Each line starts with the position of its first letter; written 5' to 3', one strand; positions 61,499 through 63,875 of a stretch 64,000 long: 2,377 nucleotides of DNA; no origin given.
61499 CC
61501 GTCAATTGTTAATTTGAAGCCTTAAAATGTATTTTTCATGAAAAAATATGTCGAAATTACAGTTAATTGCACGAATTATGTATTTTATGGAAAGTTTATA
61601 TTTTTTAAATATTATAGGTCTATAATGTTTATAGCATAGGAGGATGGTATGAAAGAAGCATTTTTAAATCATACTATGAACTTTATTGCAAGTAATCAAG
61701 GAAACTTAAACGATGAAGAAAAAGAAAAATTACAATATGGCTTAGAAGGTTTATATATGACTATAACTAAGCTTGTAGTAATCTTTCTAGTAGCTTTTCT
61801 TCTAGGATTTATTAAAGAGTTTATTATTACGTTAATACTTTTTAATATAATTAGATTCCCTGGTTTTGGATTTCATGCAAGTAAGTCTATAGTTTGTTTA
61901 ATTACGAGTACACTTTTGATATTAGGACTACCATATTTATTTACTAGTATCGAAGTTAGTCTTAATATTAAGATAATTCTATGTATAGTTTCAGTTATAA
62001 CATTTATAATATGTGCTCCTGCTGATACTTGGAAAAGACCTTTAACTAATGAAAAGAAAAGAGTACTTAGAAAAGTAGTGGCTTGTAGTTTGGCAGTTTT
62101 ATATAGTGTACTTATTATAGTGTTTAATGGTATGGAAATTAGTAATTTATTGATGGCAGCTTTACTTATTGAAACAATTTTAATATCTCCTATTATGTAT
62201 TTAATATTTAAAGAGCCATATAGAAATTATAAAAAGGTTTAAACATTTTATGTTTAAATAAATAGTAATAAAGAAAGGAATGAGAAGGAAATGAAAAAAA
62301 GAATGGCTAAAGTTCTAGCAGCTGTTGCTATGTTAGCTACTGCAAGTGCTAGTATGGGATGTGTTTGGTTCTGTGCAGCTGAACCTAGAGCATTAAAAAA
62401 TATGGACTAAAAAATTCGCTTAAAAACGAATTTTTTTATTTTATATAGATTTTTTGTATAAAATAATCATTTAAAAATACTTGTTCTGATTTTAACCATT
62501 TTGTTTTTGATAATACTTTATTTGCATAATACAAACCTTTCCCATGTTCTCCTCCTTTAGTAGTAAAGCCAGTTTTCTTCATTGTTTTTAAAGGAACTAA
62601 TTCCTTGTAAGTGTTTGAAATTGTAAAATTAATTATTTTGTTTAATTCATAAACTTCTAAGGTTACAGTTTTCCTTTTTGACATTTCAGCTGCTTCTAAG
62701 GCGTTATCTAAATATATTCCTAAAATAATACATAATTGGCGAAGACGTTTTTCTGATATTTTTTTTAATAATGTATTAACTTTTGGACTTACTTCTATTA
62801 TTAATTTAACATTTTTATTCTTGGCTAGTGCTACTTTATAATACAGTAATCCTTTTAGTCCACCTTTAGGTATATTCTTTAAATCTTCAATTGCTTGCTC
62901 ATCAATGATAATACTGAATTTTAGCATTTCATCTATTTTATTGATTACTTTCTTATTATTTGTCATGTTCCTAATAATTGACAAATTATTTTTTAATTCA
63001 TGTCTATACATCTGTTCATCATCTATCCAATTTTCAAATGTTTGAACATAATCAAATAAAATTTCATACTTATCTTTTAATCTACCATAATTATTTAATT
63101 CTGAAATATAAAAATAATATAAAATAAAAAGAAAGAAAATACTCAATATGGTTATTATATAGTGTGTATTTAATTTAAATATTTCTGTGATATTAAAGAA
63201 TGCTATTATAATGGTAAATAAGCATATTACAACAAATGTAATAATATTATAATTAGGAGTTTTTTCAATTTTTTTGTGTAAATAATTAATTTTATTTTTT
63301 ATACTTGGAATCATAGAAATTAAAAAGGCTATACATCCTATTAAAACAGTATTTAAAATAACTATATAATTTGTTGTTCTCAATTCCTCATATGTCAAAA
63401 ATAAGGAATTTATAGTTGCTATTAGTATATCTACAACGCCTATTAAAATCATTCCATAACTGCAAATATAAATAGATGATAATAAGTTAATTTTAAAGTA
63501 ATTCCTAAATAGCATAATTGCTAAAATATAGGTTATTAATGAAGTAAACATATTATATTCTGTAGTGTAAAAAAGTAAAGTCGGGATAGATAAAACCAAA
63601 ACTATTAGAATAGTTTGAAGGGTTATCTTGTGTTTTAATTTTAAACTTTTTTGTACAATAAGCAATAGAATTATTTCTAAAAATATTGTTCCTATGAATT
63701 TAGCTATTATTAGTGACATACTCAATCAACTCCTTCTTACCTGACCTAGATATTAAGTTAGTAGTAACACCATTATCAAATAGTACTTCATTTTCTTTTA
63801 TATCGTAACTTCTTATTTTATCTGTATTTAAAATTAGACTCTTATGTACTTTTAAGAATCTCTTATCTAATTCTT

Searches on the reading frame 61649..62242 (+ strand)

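Call 102: search_protein_families(library=pfam, proteins=[window:61649-62242:+], max_evalue=0.001)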
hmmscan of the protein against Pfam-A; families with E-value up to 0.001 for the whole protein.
window:61649-62242:+ (197 aa): 2 families
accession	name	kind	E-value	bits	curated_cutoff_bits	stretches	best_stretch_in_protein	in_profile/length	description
PF04647.20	AgrB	-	1.6e-32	112.8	23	1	9-179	4-181/185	Accessory gene regulator B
PF07331.16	TctB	-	8.1e-06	26.5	29.1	0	107-177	36-104/137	Tripartite tricarboxylate transporter TctB family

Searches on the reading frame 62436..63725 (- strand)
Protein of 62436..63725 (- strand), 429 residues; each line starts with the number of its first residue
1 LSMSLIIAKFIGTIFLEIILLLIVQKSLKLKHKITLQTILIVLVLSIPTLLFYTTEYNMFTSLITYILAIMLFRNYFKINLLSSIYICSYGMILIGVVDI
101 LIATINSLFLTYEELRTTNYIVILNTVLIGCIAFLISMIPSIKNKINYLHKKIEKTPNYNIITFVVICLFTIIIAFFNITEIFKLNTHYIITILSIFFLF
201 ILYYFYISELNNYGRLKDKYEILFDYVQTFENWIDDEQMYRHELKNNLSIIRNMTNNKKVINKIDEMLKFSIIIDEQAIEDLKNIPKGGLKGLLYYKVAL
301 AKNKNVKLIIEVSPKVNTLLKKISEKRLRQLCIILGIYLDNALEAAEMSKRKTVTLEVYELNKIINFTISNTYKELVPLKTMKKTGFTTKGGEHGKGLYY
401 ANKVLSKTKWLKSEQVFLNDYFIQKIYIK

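Call 102: search_protein_families(library=pfam, proteins=[window:62436-63725:-], max_evalue=0.001)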
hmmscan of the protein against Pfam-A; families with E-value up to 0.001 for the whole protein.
window:62436-63725:- (429 aa): 2 families
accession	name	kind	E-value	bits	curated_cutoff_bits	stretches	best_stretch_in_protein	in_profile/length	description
PF14501.12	HATPase_c_5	-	1.1e-11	44.9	22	1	330-428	5-101/102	GHKL domain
PF19529.4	DUF6057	-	2.7e-06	27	29.8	1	9-248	70-304/569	Family of unknown function (DUF6057)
